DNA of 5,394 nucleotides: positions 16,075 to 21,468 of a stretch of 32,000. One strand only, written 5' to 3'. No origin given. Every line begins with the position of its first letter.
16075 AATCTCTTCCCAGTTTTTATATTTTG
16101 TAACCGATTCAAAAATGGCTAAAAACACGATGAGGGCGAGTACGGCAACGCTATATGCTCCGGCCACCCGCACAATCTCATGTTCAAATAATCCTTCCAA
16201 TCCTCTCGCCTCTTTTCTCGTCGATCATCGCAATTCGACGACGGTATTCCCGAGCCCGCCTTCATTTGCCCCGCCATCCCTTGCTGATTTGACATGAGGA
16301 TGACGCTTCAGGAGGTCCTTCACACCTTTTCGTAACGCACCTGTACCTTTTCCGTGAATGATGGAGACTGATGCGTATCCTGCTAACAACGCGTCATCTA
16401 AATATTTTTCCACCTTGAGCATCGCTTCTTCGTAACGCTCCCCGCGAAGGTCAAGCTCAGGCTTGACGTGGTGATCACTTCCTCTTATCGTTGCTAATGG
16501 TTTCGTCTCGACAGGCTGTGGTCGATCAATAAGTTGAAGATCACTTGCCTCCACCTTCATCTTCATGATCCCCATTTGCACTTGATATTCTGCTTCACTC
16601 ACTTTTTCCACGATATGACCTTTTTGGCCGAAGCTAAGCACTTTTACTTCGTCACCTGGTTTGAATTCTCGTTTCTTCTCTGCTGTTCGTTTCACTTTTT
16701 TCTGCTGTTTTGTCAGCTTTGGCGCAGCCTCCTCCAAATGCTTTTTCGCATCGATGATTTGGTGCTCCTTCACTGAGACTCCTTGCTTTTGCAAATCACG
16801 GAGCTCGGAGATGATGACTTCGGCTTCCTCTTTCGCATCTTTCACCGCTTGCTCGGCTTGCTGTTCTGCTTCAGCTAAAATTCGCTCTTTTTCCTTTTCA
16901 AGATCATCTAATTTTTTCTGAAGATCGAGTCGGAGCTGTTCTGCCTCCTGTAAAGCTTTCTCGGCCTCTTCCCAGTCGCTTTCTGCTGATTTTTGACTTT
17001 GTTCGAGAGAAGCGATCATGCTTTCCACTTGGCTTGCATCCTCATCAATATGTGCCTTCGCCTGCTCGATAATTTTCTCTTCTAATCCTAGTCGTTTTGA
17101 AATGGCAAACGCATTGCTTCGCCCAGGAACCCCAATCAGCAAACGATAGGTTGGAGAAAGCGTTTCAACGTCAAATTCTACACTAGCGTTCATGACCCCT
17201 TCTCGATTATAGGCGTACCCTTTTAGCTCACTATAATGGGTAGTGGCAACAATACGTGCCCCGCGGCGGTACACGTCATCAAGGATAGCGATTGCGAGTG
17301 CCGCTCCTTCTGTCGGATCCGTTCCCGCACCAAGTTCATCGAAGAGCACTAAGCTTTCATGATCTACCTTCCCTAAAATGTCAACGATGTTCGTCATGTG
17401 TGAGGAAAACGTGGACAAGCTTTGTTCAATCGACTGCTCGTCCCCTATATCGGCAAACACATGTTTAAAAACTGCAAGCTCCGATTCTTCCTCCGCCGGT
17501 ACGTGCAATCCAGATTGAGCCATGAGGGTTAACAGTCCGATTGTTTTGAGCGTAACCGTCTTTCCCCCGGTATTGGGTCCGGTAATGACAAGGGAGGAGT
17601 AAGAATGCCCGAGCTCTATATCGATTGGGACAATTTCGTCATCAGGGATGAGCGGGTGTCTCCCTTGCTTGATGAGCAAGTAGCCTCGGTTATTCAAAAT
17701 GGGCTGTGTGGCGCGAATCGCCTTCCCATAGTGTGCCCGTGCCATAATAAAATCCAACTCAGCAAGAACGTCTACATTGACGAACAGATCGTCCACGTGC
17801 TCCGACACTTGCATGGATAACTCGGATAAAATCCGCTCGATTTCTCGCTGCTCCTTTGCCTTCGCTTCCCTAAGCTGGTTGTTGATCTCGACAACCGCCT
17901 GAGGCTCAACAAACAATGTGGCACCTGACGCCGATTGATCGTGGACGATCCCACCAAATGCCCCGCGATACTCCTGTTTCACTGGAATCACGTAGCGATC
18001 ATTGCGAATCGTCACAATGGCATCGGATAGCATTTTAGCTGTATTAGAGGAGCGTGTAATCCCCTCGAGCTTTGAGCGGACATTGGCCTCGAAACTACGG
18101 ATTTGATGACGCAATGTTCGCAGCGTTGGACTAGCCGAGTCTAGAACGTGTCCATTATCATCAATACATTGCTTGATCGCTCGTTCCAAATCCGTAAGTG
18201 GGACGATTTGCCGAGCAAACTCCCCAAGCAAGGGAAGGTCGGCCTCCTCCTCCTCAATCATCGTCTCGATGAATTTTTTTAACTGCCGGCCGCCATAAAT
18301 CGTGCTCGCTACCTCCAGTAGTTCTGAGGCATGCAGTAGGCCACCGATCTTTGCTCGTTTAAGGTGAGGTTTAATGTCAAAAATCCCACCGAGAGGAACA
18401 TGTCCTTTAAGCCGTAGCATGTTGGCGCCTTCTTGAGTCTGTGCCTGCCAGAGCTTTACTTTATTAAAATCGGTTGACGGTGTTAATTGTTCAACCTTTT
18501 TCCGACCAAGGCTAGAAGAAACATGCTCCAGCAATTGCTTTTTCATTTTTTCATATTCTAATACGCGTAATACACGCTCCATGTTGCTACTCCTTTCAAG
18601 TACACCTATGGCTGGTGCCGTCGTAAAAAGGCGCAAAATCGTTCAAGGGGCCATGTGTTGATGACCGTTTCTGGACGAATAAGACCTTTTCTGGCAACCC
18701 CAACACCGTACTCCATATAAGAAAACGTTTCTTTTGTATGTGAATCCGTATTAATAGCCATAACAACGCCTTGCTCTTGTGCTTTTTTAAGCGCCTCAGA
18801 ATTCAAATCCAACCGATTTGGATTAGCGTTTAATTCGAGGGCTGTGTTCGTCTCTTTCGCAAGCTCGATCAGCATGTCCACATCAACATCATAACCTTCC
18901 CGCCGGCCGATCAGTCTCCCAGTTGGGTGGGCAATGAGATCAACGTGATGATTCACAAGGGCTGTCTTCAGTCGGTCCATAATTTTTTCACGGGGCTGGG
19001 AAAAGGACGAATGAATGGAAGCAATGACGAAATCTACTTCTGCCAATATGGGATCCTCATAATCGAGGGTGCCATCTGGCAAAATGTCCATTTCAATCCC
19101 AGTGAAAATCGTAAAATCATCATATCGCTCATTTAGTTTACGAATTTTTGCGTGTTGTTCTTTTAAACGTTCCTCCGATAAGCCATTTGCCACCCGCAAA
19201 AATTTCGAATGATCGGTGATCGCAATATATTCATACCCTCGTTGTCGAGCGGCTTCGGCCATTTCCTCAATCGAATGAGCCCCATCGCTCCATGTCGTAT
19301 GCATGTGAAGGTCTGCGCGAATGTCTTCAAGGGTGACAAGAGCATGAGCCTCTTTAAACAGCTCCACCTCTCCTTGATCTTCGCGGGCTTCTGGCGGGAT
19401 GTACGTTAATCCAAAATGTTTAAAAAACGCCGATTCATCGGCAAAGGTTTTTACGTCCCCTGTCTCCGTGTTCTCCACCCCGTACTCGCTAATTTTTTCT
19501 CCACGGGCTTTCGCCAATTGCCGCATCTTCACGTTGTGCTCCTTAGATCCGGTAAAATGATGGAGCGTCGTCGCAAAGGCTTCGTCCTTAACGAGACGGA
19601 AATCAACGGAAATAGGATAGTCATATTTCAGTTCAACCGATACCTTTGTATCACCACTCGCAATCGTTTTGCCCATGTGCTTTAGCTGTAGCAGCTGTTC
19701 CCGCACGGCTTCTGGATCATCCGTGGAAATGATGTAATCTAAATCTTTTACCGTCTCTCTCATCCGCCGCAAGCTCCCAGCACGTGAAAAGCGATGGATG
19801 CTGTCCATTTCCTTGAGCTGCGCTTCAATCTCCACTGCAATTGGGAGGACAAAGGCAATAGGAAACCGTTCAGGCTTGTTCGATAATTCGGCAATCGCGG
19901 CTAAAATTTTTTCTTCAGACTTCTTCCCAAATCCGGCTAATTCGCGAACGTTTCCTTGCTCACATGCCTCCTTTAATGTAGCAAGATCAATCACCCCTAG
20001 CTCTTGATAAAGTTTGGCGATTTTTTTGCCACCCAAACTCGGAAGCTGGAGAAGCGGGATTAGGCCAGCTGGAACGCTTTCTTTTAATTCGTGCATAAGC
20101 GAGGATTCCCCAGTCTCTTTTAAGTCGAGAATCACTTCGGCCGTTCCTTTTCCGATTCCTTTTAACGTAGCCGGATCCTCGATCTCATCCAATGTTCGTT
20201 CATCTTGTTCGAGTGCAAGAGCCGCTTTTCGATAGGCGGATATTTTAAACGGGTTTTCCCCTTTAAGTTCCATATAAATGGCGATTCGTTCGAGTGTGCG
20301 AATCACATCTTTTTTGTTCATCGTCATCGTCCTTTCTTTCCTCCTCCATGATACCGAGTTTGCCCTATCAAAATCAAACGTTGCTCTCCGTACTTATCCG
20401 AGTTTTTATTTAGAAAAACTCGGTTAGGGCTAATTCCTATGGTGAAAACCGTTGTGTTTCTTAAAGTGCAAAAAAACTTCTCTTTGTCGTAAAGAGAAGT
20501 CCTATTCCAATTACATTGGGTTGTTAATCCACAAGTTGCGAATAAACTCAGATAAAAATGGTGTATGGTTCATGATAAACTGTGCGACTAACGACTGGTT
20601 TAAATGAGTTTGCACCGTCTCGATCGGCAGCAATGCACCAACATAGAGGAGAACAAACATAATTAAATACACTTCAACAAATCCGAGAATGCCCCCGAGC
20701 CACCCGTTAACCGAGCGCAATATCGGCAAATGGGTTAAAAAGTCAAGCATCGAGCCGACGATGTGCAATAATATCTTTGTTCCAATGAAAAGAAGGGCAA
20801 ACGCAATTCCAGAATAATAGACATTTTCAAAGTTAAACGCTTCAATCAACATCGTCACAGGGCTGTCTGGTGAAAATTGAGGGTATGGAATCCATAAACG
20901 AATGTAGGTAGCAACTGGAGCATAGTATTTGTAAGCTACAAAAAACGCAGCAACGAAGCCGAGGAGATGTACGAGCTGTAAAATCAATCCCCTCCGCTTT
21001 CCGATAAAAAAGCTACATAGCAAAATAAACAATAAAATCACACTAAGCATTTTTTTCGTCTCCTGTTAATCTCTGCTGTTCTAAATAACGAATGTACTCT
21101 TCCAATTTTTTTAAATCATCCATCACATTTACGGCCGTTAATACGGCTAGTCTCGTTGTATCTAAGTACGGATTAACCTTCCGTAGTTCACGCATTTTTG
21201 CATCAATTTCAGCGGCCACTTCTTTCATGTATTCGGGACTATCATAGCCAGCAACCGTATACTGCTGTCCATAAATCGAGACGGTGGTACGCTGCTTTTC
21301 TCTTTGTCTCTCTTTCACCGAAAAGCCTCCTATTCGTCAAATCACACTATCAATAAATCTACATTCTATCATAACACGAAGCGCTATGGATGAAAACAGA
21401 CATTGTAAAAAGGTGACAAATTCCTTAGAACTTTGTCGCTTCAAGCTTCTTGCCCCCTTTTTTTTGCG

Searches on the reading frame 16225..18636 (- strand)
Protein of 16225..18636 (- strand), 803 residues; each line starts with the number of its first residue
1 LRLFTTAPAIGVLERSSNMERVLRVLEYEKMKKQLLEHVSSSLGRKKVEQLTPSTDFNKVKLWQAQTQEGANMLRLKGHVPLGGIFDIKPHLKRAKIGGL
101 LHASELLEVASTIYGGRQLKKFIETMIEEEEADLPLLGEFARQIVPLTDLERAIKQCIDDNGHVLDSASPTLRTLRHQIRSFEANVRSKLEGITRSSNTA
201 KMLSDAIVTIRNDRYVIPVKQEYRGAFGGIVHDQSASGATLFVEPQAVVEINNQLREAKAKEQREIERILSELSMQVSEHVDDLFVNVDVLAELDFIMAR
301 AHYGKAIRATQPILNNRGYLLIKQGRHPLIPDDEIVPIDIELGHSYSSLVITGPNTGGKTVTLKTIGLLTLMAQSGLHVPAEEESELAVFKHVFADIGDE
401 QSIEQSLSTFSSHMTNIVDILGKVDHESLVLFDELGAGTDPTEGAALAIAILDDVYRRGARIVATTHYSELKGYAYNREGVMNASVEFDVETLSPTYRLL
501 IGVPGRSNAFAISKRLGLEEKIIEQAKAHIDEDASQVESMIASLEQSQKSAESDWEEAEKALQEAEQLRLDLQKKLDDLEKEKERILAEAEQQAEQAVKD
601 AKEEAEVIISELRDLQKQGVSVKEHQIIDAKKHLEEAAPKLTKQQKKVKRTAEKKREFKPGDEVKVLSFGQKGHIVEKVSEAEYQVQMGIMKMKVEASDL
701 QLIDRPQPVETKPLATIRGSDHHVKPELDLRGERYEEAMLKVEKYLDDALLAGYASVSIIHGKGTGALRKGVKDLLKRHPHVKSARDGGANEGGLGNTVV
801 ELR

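Call 32: search_protein_families(library=pfam, proteins=[window:16225-18636:-], max_evalue=0.01)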
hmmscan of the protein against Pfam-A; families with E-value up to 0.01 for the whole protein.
window:16225-18636:- (803 aa): 4 families
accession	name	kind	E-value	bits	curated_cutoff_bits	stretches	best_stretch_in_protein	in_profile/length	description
PF00488.27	MutS_V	-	5.7e-34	118.2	30.2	1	349-530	1-184/188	MutS domain V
PF01713.27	Smr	-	9.1e-26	90.3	25.7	1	728-803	1-77/77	Smr domain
PF20297.4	MSSS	-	2.6e-15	56.2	26.8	1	660-700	1-42/42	MutS2 and Smr-associated SH3 domain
PF05192.23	MutS_III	-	0.00031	21.6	34.1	1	136-301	67-194/194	MutS domain III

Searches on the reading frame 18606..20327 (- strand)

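Call 32: search_protein_families(library=pfam, proteins=[window:18606-20327:-], max_evalue=0.01)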
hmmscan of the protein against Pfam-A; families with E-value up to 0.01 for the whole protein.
window:18606-20327:- (573 aa): 5 families
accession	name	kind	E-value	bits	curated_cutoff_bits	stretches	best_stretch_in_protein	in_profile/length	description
PF14791.11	DNA_pol_B_thumb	-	1.8e-22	79.4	25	1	254-316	1-63/63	DNA polymerase beta thumb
PF14716.13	HHH_8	-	3.3e-19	69.4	30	1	3-74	1-72/73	Helix-hairpin-helix domain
PF02811.25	PHP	-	2.5e-16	60.9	26.4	1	339-501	1-163/164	PHP domain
PF14520.12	HHH_5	-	0.00012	22.9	27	1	92-146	4-56/57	Helix-hairpin-helix domain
PF14792.12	DNA_pol_B_palm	-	0.0098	16.6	25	0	163-211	10-58/113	DNA polymerase beta palm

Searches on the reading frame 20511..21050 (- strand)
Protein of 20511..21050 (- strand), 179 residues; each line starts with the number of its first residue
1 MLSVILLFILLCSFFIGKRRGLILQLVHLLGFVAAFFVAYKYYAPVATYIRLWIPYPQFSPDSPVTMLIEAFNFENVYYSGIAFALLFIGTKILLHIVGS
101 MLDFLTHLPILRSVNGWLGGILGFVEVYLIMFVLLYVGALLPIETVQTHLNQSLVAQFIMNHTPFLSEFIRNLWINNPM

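Call 32: search_protein_families(library=pfam, proteins=[window:20511-21050:-], max_evalue=0.01)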
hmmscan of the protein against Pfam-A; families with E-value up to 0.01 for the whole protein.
window:20511-21050:- (179 aa): 1 family
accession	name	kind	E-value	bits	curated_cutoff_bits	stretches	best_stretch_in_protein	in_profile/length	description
PF02674.22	Colicin_V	-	5.1e-34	117.8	29.3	1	3-164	2-144/144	Colicin V production protein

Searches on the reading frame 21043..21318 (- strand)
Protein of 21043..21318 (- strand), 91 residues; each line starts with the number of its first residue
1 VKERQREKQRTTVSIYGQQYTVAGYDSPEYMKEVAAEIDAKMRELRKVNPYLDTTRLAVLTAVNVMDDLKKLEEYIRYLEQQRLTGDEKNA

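Call 32: search_protein_families(library=pfam, proteins=[window:21043-21318:-], max_evalue=0.01)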
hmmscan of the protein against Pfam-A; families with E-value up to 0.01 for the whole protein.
window:21043-21318:- (91 aa): 1 family
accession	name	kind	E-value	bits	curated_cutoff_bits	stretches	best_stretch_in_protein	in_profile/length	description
PF05164.18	ZapA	-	3.8e-21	75.6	23.8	1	12-82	2-73/88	Cell division protein ZapA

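Call 46: find_encoding_contigs(protein=window:21043-21318:-, flank=6000, max_places=6)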
Protein window:21043-21318:- (91 aa): 23 contigs read that carry it; 5 places shown.
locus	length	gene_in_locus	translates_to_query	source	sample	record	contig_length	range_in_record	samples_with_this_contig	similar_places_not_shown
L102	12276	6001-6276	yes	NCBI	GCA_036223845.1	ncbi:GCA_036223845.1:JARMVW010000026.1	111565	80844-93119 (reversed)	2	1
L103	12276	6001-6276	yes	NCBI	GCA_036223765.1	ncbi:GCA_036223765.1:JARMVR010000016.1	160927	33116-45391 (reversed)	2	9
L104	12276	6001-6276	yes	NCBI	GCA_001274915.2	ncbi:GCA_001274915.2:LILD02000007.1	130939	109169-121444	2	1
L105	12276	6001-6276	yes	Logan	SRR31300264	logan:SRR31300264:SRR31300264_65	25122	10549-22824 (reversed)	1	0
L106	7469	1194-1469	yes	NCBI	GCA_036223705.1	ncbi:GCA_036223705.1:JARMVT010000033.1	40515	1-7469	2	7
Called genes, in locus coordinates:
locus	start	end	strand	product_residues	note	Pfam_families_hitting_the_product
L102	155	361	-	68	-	PF14098:SSPI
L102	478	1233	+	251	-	PF22435:MRM3-like_sub_bind, PF08032:SpoU_sub_bind, PF00588:SpoU_methylase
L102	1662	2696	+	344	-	PF02912:Phe_tRNA-synt_N, PF01409:tRNA-synt_2d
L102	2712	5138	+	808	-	PF01588:tRNA_bind, PF03483:B3_4, PF03484:B5, PF17759:tRNA_synthFbeta, PF03147:FDX-ACB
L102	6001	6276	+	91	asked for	PF05164:ZapA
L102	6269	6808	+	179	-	PF02674:Colicin_V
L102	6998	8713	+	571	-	PF14716:HHH_8, PF14791:DNA_pol_B_thumb, PF02811:PHP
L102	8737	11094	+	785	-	PF00488:MutS_V, PF20297:MSSS, PF01713:Smr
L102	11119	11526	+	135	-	PF03994:DUF350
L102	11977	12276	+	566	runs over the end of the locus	PF00501:AMP-binding, PF13193:AMP-binding_C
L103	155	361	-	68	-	PF14098:SSPI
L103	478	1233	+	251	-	PF22435:MRM3-like_sub_bind, PF08032:SpoU_sub_bind, PF00588:SpoU_methylase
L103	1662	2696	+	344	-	PF02912:Phe_tRNA-synt_N, PF01409:tRNA-synt_2d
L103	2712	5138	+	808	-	PF01588:tRNA_bind, PF03483:B3_4, PF03484:B5, PF17759:tRNA_synthFbeta, PF03147:FDX-ACB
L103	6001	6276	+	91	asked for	PF05164:ZapA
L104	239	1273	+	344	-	PF02912:Phe_tRNA-synt_N, PF01409:tRNA-synt_2d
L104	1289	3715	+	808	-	PF01588:tRNA_bind, PF03483:B3_4, PF03484:B5, PF17759:tRNA_synthFbeta, PF03147:FDX-ACB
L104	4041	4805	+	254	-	PF08892:YqcI_YcgG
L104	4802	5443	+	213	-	PF01810:LysE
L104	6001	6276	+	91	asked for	PF05164:ZapA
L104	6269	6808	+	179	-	PF02674:Colicin_V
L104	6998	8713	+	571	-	PF14716:HHH_8, PF14791:DNA_pol_B_thumb, PF02811:PHP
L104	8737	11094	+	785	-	PF00488:MutS_V, PF20297:MSSS, PF01713:Smr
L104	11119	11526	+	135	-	PF03994:DUF350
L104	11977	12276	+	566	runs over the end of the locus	PF00501:AMP-binding, PF13193:AMP-binding_C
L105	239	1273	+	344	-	PF02912:Phe_tRNA-synt_N, PF01409:tRNA-synt_2d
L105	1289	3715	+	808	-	PF01588:tRNA_bind, PF03483:B3_4, PF03484:B5, PF17759:tRNA_synthFbeta, PF03147:FDX-ACB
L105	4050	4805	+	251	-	PF08892:YqcI_YcgG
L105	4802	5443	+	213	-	PF01810:LysE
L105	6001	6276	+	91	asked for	PF05164:ZapA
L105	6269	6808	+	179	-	PF02674:Colicin_V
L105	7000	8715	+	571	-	PF14716:HHH_8, PF14791:DNA_pol_B_thumb, PF02811:PHP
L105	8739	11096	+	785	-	PF00488:MutS_V, PF20297:MSSS, PF01713:Smr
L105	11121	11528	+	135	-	PF03994:DUF350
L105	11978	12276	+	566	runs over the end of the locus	PF00501:AMP-binding, PF13193:AMP-binding_C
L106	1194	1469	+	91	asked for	PF05164:ZapA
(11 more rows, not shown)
